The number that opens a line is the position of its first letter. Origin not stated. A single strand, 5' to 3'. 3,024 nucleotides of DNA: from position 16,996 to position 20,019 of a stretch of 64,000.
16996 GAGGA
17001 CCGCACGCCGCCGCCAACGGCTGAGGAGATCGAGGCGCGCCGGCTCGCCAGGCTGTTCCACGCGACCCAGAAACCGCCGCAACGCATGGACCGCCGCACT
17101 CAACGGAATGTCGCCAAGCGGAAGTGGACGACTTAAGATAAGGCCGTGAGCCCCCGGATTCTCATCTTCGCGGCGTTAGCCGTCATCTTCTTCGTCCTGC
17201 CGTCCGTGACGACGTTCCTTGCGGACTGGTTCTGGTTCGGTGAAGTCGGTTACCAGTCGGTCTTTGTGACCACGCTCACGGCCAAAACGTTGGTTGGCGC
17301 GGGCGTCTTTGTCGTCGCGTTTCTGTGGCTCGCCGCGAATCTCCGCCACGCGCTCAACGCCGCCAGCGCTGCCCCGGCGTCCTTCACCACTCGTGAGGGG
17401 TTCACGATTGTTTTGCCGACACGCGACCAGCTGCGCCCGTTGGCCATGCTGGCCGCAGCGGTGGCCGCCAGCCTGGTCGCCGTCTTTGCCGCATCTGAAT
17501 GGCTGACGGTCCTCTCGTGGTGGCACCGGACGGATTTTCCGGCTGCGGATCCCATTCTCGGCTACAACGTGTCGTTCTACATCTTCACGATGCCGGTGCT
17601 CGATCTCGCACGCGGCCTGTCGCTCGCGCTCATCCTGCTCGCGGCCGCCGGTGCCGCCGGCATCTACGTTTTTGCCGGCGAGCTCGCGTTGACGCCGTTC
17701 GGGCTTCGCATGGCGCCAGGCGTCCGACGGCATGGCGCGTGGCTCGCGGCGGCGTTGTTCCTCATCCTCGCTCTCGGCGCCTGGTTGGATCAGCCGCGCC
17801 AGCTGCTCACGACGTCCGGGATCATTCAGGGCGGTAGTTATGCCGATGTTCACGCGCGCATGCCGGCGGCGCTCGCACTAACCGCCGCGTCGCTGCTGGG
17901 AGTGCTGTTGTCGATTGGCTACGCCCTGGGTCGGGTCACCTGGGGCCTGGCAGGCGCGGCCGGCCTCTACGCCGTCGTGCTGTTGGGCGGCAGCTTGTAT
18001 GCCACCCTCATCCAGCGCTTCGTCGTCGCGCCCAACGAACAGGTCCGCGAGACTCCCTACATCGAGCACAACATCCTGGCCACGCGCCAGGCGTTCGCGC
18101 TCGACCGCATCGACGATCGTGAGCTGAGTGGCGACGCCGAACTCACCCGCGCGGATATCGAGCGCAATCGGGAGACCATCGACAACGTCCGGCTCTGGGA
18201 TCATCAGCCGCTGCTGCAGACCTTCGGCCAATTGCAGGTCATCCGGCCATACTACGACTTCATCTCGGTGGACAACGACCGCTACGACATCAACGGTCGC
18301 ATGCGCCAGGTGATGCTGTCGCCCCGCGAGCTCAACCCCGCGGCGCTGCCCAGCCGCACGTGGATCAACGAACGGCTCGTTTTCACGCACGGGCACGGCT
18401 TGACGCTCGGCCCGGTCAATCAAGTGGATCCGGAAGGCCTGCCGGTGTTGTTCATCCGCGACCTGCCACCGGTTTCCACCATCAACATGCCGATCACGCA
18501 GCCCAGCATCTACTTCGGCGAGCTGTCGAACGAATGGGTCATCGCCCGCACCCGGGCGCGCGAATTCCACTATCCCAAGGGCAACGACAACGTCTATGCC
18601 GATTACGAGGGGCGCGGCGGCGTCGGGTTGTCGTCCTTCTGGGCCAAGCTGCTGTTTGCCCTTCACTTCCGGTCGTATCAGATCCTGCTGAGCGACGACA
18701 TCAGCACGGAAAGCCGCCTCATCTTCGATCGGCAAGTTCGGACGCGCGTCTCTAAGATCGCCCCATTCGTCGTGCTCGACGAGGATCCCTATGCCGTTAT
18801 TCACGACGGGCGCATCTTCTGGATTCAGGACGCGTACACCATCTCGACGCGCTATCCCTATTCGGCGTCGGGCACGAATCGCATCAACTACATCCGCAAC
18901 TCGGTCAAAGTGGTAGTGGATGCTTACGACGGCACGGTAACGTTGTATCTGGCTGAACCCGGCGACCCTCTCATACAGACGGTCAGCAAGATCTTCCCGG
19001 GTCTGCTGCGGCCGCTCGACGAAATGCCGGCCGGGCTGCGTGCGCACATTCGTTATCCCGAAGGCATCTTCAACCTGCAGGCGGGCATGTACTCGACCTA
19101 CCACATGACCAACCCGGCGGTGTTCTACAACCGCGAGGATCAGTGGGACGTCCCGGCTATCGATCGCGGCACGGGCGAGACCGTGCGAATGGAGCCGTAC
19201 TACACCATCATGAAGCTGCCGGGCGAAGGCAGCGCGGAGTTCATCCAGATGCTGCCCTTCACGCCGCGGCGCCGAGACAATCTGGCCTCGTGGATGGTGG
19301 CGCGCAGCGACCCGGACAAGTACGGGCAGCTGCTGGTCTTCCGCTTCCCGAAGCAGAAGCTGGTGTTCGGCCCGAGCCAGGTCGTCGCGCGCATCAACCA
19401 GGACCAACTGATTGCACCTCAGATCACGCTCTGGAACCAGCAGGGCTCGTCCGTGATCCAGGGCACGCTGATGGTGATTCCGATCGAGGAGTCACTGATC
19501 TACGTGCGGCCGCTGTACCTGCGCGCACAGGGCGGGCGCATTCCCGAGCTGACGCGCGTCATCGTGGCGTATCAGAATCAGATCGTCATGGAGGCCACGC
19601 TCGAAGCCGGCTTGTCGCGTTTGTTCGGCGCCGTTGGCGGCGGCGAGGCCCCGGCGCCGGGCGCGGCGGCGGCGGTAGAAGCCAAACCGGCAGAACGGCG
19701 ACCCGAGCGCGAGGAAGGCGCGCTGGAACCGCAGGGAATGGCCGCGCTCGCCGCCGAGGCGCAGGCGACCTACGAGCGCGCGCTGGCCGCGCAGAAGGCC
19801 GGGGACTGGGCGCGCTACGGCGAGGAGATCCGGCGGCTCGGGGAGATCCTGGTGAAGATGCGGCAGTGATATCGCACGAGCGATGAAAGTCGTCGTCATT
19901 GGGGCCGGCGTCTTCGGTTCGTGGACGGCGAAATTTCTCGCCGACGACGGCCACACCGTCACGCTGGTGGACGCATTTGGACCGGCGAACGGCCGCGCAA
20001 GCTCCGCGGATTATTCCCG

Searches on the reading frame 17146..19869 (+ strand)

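Call 9: search_protein_families(library=pfam, proteins=[window:17146-19869:+])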
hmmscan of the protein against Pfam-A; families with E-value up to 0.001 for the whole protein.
window:17146-19869:+ (907 aa): 1 family
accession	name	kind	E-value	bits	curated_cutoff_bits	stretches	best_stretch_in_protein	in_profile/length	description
PF03699.18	UPF0182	-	2.1e-272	906.3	27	1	6-763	3-770/770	Uncharacterised protein family (UPF0182)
